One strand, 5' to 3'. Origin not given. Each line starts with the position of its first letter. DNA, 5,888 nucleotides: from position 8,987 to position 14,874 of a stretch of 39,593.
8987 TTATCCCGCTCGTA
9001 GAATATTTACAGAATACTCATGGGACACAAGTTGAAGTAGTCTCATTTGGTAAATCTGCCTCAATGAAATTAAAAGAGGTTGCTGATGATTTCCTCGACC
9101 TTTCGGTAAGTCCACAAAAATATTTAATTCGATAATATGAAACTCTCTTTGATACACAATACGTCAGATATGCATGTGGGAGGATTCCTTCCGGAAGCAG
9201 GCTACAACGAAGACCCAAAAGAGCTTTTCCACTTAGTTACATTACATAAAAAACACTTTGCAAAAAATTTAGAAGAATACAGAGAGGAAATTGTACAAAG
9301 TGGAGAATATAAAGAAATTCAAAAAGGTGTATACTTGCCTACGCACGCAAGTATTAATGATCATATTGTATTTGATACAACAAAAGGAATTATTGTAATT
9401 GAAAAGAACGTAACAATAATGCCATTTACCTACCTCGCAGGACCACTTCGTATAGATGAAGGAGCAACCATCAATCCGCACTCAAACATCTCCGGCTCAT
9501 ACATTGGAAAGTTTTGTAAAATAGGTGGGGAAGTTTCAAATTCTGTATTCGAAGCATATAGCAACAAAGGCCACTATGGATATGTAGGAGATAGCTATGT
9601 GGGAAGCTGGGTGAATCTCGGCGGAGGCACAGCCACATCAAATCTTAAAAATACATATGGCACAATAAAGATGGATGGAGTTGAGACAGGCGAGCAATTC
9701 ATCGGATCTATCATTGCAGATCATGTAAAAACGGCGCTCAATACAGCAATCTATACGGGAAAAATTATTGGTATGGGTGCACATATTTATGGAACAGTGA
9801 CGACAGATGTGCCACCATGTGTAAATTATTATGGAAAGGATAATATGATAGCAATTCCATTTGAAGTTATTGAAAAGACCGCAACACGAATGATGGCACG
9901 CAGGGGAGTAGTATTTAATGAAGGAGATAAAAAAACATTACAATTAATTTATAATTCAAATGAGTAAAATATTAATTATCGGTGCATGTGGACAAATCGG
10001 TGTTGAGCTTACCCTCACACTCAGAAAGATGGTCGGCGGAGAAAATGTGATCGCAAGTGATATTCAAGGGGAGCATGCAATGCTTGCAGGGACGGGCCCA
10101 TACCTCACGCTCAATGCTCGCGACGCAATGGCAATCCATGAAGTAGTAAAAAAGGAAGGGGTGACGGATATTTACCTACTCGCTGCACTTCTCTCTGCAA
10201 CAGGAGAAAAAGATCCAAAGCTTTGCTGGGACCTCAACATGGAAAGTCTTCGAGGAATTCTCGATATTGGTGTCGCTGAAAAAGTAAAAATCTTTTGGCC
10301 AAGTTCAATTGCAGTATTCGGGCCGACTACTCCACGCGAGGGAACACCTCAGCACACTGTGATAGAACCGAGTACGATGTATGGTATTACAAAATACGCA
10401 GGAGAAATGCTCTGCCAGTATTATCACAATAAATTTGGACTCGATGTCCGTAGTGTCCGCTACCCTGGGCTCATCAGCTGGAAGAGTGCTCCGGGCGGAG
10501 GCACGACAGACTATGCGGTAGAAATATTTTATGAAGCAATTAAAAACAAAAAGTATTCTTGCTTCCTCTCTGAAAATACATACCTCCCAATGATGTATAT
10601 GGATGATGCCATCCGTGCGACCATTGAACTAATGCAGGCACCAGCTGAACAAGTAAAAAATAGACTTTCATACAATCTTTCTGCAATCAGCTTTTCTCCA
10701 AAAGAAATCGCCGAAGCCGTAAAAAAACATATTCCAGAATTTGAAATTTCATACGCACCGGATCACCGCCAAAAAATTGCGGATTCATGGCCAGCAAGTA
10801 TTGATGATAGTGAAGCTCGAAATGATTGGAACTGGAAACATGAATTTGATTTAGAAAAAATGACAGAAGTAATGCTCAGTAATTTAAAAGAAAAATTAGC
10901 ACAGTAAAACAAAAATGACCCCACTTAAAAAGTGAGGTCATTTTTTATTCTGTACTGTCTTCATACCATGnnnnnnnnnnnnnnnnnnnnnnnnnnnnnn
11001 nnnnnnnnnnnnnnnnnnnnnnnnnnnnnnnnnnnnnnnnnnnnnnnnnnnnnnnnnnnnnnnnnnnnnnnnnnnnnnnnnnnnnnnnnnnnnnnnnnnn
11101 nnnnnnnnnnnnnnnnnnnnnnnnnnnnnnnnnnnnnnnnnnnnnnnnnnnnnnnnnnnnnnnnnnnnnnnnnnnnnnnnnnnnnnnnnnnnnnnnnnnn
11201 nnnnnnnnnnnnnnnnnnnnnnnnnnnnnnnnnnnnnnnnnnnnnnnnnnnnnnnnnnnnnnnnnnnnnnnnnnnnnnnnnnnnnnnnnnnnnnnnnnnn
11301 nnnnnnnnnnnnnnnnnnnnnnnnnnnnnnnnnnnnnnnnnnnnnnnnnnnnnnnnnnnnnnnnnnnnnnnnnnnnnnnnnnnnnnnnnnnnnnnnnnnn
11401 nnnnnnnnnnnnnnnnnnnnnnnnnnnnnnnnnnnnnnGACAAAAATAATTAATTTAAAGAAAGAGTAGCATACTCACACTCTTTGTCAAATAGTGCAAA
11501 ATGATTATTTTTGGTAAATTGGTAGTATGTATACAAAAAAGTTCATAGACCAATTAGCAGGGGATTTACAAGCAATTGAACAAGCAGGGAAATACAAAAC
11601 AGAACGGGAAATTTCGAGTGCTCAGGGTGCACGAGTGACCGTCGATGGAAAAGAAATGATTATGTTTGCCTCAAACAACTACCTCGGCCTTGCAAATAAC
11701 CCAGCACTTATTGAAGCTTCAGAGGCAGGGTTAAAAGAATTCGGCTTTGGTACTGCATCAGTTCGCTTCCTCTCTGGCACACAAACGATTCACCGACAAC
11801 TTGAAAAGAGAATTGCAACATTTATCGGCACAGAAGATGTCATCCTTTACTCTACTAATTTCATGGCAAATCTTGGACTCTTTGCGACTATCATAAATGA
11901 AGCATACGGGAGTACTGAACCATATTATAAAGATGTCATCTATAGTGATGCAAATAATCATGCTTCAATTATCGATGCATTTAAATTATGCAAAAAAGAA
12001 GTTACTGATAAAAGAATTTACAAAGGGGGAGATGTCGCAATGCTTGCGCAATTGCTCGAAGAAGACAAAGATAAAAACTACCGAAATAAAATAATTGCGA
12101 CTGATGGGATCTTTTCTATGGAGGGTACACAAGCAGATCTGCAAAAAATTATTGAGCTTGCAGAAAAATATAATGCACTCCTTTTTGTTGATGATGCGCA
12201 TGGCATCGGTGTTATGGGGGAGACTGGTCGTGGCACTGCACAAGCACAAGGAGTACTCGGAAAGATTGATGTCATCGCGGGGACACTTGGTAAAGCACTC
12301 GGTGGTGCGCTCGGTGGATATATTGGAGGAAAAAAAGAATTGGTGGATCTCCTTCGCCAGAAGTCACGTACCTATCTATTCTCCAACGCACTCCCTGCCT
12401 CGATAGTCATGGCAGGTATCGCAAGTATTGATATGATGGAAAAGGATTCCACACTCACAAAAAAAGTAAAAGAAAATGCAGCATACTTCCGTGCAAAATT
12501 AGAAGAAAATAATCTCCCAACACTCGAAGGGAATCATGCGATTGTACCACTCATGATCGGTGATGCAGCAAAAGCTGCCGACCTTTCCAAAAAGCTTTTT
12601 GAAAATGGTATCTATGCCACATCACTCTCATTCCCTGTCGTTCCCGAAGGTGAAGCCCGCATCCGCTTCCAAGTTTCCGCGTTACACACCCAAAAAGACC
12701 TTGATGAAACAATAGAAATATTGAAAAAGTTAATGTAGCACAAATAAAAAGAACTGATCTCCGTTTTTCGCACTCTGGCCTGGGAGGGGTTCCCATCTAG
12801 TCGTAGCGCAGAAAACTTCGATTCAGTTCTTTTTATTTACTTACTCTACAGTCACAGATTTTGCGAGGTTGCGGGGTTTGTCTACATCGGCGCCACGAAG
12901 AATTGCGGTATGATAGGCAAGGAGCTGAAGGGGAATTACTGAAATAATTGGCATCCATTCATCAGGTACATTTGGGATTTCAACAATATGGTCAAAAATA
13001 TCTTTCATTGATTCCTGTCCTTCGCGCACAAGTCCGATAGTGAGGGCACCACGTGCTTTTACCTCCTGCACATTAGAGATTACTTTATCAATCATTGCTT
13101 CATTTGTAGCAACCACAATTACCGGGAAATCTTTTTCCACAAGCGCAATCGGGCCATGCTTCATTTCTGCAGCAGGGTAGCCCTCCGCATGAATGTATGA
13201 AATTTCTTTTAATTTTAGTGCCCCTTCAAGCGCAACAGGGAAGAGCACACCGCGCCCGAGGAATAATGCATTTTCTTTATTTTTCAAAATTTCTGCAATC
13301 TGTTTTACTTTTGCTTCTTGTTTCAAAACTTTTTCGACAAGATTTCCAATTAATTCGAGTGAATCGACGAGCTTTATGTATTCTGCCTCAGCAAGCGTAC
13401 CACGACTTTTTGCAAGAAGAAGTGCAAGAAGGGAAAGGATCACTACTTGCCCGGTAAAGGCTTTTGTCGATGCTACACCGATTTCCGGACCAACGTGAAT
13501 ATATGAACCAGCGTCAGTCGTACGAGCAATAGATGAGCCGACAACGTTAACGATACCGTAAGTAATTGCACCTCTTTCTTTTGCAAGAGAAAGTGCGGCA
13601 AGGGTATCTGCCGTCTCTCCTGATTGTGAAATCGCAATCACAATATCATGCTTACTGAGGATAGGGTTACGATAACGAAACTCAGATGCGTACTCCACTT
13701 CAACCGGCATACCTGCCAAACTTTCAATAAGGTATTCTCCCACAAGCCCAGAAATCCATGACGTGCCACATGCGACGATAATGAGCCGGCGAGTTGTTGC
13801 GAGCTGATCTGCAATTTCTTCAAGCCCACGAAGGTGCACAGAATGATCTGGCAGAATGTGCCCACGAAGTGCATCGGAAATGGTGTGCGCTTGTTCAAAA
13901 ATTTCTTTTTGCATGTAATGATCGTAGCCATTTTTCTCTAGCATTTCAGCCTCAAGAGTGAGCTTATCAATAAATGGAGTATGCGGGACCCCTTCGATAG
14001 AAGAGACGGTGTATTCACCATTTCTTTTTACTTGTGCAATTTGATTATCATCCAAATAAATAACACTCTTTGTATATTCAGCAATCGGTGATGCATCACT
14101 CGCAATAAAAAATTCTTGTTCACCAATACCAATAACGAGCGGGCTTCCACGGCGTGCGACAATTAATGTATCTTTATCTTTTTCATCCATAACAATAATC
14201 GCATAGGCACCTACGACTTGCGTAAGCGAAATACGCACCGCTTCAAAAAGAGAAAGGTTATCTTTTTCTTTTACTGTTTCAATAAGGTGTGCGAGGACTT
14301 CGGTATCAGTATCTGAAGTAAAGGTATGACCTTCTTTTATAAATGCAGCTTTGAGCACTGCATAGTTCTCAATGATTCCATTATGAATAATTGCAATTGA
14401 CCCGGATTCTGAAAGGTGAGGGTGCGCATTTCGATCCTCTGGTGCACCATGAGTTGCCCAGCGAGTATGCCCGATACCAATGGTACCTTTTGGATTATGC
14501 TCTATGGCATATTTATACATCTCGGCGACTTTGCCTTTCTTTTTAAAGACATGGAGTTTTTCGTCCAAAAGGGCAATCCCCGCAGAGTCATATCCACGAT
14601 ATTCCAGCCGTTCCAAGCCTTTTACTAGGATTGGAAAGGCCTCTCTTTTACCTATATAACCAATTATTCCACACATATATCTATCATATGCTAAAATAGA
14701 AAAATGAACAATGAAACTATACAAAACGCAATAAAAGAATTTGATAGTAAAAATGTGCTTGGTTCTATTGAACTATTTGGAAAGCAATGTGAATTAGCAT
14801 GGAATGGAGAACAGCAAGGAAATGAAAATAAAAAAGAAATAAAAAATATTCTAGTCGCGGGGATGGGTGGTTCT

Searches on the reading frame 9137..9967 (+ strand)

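Call 64: search_protein_families(library=pfam, proteins=[window:9137-9967:+], max_evalue=0.0001)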
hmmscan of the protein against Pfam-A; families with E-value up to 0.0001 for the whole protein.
window:9137-9967:+ (276 aa): 2 families
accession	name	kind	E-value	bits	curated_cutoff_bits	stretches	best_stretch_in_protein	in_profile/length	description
PF00132.30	Hexapep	-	4e-08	33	27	1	86-120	2-36/36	Bacterial transferase hexapeptide (six repeats)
PF25084.1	LbH_EIF2B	-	5.1e-06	26.9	54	0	88-134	6-52/105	EIF2B subunit epsilon LbH domain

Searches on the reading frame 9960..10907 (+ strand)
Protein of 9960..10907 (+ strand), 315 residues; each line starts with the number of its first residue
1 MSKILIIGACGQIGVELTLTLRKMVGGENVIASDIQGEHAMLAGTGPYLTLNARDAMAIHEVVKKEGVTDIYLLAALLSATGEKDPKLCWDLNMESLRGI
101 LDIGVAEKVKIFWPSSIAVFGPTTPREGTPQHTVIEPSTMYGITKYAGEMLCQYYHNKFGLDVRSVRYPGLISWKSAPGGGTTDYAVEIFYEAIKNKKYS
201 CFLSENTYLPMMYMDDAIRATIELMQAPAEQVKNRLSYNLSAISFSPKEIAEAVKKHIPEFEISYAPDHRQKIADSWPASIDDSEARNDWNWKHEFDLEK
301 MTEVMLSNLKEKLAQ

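Call 64: search_protein_families(library=pfam, proteins=[window:9960-10907:+], max_evalue=0.0001)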
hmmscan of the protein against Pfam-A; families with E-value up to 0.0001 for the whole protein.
window:9960-10907:+ (315 aa): 4 families
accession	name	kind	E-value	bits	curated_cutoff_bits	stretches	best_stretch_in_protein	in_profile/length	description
PF01370.27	Epimerase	-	4.7e-21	75.7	20.9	1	4-239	1-238/240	NAD dependent epimerase/dehydratase family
PF16363.11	GDP_Man_Dehyd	-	3.1e-10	40.5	27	1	5-303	1-330/332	GDP-mannose 4,6 dehydratase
PF04321.23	RmlD_sub_bind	-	4.5e-09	36.2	27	1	3-158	2-142/287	RmlD substrate binding domain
PF07993.18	NAD_binding_4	-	8.3e-05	22.3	20.1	0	136-219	172-256/258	Male sterility protein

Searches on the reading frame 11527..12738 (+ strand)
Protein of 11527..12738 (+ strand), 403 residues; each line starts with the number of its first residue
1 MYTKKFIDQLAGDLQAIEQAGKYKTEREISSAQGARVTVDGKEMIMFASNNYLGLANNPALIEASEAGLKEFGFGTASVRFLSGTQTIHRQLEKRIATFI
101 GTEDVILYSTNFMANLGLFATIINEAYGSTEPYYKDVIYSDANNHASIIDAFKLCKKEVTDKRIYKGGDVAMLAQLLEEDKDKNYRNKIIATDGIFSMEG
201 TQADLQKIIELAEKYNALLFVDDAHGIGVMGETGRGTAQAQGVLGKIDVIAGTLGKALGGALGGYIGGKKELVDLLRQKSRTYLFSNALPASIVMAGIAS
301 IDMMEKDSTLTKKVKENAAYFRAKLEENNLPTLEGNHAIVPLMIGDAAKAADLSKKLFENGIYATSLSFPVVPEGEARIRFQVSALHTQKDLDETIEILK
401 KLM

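Call 64: search_protein_families(library=pfam, proteins=[window:11527-12738:+], max_evalue=0.0001)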
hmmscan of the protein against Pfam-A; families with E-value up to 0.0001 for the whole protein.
window:11527-12738:+ (403 aa): 2 families
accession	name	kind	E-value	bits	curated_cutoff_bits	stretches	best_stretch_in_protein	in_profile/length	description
PF00155.27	Aminotran_1_2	-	9.5e-53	180.1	19.7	1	43-398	2-360/361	Aminotransferase class I and II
PF00266.25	Aminotran_5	-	3.6e-06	26.6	21.5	1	85-228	41-181/371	Aminotransferase class-V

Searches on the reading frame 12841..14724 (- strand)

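Call 64: search_protein_families(library=pfam, proteins=[window:12841-14724:-], max_evalue=0.0001)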
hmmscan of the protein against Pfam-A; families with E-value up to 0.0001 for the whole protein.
window:12841-14724:- (627 aa): 3 families
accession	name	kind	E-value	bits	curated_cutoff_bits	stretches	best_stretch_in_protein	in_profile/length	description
PF01380.27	SIS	-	3.5e-58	195.5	25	2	308-435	2-130/131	SIS domain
PF13522.11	GATase_6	-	3e-21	76.2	27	1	79-210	9-130/130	Glutamine amidotransferase domain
PF13537.11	GATase_7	-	8e-15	55.4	25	1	96-213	9-120/123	Glutamine amidotransferase domain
